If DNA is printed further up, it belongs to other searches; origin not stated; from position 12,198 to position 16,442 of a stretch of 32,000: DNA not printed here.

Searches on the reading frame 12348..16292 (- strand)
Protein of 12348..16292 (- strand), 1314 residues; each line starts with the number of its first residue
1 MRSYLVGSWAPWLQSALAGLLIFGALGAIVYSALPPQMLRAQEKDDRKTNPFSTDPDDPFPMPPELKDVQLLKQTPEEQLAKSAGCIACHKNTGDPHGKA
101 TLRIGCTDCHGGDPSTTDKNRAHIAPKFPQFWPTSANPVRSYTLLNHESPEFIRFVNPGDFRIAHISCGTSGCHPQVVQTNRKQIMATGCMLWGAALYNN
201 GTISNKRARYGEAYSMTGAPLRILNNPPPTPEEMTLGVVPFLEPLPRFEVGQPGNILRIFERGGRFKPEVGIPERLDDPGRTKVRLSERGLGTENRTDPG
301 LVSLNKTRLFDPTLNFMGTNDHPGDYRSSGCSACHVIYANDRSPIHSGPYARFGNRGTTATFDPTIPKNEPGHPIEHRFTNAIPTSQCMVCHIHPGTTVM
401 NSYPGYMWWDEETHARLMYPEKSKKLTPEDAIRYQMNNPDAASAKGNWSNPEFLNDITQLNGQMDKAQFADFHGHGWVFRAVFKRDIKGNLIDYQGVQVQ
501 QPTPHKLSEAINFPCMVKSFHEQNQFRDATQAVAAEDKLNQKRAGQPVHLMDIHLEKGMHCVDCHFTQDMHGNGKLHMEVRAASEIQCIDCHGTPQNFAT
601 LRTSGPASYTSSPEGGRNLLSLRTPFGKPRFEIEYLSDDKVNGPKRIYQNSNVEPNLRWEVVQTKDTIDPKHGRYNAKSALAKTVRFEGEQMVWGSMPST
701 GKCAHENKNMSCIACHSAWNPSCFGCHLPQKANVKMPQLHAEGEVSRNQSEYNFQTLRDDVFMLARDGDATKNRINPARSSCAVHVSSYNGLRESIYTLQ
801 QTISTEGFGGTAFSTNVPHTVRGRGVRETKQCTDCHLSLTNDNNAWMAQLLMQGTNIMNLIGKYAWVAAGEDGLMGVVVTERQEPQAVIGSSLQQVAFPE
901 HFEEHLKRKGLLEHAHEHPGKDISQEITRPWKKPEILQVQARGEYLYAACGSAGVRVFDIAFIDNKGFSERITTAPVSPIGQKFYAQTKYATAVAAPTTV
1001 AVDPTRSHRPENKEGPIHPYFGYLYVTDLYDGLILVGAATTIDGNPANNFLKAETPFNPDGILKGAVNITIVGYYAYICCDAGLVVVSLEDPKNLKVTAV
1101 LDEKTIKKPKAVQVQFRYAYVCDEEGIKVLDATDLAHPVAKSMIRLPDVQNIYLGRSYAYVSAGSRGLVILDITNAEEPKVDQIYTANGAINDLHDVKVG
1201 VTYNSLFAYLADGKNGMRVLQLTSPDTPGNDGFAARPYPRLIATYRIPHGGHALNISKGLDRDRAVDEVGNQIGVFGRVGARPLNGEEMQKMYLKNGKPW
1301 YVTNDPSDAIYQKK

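Call 8: search_protein_families(library=pfam, proteins=[window:12348-16292:-])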
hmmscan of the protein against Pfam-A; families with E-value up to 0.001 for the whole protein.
window:12348-16292:- (1314 aa): 3 families
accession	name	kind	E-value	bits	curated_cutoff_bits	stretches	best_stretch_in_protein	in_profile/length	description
PF08309.17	LVIVD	-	2.8e-08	33.4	20.2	0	1149-1184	4-39/42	LVIVD repeat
PF21544.3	PorZ_N_b_propeller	-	0.00036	21.3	27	0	1067-1112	82-125/154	TSS9, PorZ, N-terminal beta-propeller domain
PF13435.11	Cytochrome_C554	-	0.00059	21.2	20.8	0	524-593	11-84/84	Cytochrome c554 and c-prime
